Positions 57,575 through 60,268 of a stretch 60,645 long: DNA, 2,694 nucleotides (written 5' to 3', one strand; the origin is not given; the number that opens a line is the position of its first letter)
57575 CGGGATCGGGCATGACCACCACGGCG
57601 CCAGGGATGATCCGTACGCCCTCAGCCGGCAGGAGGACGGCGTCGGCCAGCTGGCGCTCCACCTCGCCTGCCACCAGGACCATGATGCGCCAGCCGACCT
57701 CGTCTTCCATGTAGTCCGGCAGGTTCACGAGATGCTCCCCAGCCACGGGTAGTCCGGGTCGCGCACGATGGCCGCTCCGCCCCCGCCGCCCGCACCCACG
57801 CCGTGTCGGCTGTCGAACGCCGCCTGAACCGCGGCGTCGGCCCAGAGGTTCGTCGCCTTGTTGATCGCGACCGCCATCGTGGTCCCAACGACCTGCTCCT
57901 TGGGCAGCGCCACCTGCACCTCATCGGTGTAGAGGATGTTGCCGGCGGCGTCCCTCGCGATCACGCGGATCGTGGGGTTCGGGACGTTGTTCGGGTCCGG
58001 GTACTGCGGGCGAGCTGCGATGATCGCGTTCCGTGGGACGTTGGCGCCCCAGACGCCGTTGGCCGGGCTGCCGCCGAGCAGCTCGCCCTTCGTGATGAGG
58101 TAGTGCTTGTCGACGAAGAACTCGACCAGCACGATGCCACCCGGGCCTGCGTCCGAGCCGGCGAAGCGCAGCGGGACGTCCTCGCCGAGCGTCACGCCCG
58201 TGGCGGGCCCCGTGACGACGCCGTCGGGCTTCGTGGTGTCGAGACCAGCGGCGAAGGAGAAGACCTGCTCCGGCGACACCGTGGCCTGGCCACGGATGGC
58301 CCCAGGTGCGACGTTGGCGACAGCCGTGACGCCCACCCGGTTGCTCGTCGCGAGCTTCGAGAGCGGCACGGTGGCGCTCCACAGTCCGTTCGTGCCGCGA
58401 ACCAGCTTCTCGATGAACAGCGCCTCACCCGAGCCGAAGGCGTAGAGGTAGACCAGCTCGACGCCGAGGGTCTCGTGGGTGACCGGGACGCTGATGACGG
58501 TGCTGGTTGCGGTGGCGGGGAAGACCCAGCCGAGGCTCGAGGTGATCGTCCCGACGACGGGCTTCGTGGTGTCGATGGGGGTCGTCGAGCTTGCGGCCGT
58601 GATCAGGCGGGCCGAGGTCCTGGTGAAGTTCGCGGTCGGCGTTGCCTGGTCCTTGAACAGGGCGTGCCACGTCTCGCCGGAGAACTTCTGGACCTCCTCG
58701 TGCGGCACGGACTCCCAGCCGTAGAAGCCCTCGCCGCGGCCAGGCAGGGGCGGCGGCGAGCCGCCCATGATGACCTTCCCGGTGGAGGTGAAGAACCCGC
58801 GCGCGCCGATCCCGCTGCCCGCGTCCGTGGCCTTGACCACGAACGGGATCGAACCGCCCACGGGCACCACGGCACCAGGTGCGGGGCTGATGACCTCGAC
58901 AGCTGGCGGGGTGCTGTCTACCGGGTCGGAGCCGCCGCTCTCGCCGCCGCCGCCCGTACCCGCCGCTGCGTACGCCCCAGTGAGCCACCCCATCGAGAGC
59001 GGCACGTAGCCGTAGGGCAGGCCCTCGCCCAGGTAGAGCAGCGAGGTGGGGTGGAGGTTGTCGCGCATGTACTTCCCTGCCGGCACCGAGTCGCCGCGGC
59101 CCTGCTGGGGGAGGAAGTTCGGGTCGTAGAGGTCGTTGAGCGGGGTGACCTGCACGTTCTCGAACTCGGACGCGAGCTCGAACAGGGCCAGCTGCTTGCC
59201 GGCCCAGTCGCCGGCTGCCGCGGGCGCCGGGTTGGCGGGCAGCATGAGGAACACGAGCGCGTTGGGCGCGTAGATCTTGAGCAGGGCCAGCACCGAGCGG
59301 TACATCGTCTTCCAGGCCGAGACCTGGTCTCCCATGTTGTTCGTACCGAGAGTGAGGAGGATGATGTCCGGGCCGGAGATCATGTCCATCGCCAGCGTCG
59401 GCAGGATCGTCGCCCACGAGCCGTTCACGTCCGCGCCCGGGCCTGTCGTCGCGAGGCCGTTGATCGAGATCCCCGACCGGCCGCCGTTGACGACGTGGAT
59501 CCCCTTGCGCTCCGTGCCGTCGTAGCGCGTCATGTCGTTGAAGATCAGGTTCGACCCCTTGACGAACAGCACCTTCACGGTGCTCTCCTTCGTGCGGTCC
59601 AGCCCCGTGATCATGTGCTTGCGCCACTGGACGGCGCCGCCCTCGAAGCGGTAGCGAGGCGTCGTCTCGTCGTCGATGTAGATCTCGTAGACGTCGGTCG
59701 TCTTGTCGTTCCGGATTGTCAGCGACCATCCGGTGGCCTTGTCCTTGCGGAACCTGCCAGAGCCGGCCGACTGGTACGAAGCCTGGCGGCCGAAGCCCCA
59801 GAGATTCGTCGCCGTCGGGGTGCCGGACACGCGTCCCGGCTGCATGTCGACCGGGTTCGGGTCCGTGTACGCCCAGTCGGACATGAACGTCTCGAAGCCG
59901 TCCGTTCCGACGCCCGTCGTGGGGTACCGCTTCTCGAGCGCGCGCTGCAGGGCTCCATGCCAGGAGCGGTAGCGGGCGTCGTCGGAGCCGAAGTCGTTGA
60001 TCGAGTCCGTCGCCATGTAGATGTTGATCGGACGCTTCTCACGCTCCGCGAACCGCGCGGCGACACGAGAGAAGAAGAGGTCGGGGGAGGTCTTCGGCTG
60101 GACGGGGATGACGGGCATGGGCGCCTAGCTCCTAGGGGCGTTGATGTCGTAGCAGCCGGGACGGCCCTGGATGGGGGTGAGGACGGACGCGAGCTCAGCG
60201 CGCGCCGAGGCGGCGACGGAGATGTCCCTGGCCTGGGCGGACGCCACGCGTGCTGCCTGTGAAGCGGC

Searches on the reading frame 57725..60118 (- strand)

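Call 9: search_protein_families(library=pfam, proteins=[window:57725-60118:-], max_evalue=0.01)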
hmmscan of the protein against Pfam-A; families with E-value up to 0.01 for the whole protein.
window:57725-60118:- (797 aa): 2 families
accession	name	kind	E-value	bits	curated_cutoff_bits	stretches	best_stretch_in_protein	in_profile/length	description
PF17957.7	Big_7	-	8.4e-08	33.2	24.1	1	405-437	1-32/70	Bacterial Ig domain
PF13472.12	Lipase_GDSL_2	-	7.1e-07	30.3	32.9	1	222-359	44-173/178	GDSL-like Lipase/Acylhydrolase family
